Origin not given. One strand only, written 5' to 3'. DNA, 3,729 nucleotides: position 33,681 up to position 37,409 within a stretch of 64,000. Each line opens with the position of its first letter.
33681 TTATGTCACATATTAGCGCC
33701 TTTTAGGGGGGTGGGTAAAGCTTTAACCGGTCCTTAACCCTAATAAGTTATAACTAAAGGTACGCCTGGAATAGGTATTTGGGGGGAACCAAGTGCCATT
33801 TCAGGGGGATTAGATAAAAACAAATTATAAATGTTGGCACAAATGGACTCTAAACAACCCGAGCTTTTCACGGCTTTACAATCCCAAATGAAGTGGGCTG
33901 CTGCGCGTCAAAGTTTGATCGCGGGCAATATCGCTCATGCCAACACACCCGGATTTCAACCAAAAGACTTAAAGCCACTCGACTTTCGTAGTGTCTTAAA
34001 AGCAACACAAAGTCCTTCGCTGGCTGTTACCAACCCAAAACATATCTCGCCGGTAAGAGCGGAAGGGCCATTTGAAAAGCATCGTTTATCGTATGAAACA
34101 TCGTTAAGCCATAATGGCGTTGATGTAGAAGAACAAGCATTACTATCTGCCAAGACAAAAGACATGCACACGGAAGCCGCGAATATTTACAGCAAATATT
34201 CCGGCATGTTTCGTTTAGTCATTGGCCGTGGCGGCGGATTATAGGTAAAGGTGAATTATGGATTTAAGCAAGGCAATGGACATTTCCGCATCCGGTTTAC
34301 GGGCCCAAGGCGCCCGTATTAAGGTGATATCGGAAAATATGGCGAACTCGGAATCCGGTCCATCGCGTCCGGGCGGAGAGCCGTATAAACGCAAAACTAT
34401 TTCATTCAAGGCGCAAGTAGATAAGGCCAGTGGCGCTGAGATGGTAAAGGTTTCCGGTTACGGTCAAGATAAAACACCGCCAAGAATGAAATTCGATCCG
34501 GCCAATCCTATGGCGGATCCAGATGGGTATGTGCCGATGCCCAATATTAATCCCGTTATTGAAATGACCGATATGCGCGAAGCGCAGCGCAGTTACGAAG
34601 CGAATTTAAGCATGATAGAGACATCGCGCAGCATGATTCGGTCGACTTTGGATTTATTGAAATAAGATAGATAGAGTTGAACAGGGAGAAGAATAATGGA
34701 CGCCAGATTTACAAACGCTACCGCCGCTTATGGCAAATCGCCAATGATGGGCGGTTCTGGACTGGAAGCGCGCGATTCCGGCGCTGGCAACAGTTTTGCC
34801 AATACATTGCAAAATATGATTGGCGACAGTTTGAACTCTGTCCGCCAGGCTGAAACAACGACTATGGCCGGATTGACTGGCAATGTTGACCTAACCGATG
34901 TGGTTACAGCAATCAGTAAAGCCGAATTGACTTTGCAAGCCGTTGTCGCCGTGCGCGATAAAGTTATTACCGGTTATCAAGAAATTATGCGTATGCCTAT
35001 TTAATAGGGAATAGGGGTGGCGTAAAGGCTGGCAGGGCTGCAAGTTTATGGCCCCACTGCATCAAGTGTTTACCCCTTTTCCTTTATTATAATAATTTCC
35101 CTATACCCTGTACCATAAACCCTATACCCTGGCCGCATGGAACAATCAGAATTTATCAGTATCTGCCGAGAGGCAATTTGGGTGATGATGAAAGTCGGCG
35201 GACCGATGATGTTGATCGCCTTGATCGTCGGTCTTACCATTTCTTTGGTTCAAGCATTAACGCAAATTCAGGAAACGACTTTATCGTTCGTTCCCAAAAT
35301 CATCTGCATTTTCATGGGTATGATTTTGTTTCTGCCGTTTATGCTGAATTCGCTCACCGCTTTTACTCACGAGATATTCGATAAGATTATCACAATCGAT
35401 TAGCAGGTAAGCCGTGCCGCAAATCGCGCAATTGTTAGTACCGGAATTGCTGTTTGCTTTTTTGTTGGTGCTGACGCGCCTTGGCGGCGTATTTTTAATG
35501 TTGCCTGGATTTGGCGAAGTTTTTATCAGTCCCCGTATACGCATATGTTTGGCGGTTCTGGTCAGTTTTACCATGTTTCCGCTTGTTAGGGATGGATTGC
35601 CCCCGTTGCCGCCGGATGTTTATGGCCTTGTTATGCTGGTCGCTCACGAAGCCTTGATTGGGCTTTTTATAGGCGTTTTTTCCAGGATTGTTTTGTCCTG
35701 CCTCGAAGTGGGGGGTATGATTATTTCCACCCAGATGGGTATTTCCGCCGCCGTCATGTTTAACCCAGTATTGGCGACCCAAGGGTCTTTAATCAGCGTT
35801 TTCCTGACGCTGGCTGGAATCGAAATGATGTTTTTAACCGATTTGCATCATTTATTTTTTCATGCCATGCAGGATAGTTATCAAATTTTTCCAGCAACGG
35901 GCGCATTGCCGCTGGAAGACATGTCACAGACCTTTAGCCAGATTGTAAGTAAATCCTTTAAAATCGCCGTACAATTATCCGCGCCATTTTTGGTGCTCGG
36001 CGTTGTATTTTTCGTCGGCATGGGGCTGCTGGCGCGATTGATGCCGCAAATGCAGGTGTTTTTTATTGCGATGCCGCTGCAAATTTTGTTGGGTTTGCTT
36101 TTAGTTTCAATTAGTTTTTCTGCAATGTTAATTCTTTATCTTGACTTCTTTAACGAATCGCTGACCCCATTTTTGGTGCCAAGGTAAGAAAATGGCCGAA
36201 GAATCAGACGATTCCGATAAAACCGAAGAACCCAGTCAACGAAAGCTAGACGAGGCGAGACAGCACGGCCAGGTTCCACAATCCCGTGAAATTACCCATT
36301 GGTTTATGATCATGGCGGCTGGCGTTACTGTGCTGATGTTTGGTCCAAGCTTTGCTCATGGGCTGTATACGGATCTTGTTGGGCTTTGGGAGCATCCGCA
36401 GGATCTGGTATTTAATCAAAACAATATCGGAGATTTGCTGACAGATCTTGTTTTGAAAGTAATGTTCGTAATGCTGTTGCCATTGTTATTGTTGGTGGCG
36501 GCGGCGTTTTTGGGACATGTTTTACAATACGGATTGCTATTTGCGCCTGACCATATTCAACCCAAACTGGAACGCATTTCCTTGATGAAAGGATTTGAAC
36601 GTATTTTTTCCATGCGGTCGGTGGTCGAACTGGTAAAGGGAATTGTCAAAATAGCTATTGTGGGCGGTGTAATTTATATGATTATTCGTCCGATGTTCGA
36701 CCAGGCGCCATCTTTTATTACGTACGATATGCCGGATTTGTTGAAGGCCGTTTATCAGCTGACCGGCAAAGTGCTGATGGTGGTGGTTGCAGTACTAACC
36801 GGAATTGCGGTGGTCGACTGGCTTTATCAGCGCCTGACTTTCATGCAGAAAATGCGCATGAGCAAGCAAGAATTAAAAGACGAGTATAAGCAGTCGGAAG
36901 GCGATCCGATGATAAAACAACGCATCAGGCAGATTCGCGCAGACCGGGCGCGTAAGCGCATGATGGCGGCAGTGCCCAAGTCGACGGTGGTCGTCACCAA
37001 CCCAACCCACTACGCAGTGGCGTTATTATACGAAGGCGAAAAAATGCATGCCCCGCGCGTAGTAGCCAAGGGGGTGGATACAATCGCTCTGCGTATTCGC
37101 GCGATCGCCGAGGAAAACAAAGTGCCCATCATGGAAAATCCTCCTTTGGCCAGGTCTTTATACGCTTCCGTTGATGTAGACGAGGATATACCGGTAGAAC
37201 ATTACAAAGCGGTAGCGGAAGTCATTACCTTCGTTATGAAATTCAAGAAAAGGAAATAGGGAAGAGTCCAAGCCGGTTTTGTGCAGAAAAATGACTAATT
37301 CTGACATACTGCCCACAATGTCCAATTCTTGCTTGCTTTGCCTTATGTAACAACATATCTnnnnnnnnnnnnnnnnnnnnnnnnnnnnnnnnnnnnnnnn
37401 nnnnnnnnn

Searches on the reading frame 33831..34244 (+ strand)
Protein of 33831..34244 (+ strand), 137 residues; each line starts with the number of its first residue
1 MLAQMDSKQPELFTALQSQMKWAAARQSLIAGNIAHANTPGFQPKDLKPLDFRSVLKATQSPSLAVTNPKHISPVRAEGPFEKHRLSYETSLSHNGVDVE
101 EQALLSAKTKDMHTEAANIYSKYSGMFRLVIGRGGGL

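Call 8: search_protein_families(library=pfam, proteins=[window:33831-34244:+], max_evalue=0.001)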
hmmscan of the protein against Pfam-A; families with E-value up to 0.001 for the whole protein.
window:33831-34244:+ (137 aa): 0 families

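Call 98: search_protein_families(library=ncbifam, proteins=[window:33831-34244:+], max_evalue=0.01)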
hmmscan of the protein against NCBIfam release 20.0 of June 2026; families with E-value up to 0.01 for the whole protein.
window:33831-34244:+ (137 aa): 13 families
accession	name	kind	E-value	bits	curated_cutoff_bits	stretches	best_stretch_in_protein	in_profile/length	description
NF004654.1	PRK06004.1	equivalog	1.8e-19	70.9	142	1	15-133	1-126/126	flagellar basal body rod protein FlgB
NF004653.1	PRK06003.1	equivalog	2.6e-17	63.4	153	1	12-126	6-119/126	flagellar basal body rod protein FlgB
NF009270.0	PRK12627.1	equivalog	7.7e-16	58.6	128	1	11-133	6-127/128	FlgB family protein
TIGR01396.1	FlgB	equivalog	2.5e-09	37.4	59.05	1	13-106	5-105/131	flagellar basal body rod protein FlgB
NF009262.0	PRK12619.1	equivalog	2.9e-07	31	183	1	25-101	21-97/130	flagellar basal body rod protein FlgB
NF005527.0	PRK07182.1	equivalog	5.9e-07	29.6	211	0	57-129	70-144/148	flagellar basal body rod protein FlgB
NF009328.0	PRK12685.1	equivalog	3e-06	27.6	169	1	21-132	17-115/116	flagellar basal body rod protein FlgB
NF009263.0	PRK12620.1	equivalog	3.5e-06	27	158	1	20-107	16-107/133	flagellar basal body rod protein FlgB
NF009264.0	PRK12621.1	equivalog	1.7e-05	25.2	163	1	20-84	16-81/136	flagellar basal body rod protein FlgB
NF009266.0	PRK12623.1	equivalog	4.3e-05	23.5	144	1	9-103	9-102/133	flagellar basal body rod protein FlgB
NF005280.0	PRK06797.1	equivalog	8.1e-05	23.2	106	1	10-117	2-119/135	flagellar basal body rod protein FlgB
TIGR02490.1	flgF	equivalog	0.0037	16.8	178.5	1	18-70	6-55/218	flagellar basal-body rod protein FlgF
NF009282.1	PRK12642.1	equivalog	0.007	15.7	242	1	9-67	2-56/239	flagellar basal-body rod protein FlgF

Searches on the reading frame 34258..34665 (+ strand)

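Call 8: search_protein_families(library=pfam, proteins=[window:34258-34665:+], max_evalue=0.001)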
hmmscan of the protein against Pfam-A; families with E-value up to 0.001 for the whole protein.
window:34258-34665:+ (135 aa): 1 family
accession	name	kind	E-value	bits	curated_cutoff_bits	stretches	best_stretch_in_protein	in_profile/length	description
PF06429.18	Flg_bbr_C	-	2.8e-14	52.8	23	1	90-133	3-46/46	Flagellar basal body rod FlgEFG protein C-terminal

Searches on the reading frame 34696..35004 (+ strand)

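Call 8: search_protein_families(library=pfam, proteins=[window:34696-35004:+], max_evalue=0.001)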
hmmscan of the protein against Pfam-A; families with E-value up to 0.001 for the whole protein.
window:34696-35004:+ (102 aa): 1 family
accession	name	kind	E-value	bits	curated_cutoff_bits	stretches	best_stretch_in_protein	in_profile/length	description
PF02049.23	FliE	-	7.9e-23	80.9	22.4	1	25-102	11-89/89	Flagellar hook-basal body complex protein FliE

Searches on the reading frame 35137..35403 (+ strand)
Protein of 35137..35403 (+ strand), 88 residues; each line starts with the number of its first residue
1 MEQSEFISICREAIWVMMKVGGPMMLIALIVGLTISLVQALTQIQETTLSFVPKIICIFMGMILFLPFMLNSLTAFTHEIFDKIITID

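Call 8: search_protein_families(library=pfam, proteins=[window:35137-35403:+], max_evalue=0.001)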
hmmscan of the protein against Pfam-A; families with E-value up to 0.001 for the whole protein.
window:35137-35403:+ (88 aa): 1 family
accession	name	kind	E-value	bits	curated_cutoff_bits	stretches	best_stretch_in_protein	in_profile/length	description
PF01313.24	Bac_export_3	-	9e-28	96.5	25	1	6-78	2-74/74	Bacterial export proteins, family 3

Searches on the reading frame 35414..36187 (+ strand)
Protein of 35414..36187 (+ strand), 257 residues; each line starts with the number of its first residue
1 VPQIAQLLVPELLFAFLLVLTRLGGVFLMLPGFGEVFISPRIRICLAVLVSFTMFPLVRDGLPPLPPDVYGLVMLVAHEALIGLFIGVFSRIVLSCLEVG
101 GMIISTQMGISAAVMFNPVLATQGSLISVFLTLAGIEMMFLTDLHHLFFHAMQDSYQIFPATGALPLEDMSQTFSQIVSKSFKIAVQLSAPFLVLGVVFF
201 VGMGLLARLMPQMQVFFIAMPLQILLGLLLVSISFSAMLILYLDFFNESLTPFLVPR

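Call 8: search_protein_families(library=pfam, proteins=[window:35414-36187:+], max_evalue=0.001)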
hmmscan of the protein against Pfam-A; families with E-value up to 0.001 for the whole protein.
window:35414-36187:+ (257 aa): 1 family
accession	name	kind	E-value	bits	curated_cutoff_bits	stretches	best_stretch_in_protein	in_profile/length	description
PF01311.25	Bac_export_1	-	3.6e-55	187.5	27.8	1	14-248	2-229/230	Bacterial export proteins, family 1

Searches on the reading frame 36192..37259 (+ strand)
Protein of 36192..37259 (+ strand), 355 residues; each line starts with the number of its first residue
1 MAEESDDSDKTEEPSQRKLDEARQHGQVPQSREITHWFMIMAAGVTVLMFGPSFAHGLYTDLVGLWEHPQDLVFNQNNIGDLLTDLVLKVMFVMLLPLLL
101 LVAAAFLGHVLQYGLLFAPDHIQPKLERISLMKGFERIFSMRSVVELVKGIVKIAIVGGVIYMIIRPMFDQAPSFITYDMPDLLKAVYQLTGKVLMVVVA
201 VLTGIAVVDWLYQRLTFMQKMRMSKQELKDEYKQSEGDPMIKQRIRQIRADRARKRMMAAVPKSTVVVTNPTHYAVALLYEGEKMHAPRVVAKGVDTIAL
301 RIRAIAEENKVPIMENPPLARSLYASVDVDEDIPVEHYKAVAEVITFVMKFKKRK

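Call 8: search_protein_families(library=pfam, proteins=[window:36192-37259:+], max_evalue=0.001)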
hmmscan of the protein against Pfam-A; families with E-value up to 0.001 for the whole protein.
window:36192-37259:+ (355 aa): 1 family
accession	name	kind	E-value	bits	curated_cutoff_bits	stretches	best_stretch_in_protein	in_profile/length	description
PF01312.24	Bac_export_2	-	2.2e-125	418.8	24.4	1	9-348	2-335/335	FlhB HrpN YscU SpaS Family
